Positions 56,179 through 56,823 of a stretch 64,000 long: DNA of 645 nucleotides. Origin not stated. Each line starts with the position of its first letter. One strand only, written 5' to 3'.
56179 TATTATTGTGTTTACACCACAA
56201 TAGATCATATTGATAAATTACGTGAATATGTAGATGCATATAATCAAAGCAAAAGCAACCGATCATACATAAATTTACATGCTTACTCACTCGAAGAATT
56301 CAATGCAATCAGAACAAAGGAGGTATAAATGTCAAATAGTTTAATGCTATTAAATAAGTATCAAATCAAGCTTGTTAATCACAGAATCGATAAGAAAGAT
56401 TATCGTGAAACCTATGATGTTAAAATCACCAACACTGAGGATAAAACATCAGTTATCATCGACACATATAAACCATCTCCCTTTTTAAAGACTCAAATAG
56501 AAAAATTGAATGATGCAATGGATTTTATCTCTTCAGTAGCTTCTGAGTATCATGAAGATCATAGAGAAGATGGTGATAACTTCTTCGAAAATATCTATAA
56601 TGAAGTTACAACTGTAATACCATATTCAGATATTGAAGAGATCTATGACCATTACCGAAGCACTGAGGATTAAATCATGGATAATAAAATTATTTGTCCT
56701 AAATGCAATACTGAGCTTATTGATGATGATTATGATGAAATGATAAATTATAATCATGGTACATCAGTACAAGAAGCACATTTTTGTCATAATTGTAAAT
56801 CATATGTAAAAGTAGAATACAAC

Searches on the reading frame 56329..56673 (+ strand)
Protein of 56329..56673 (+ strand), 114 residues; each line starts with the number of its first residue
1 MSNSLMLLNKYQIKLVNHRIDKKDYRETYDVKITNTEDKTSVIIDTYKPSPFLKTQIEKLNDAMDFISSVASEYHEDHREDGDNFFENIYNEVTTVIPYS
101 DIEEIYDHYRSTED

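Call 79: search_protein_families(library=pfam, proteins=[window:56329-56673:+], max_evalue=0.01)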
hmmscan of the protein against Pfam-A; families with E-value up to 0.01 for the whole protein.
window:56329-56673:+ (114 aa): 1 family
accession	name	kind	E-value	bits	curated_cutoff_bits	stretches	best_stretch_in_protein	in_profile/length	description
PF17947.6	4HB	-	0.0047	17.4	26.1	1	54-110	19-75/78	Four helical bundle domain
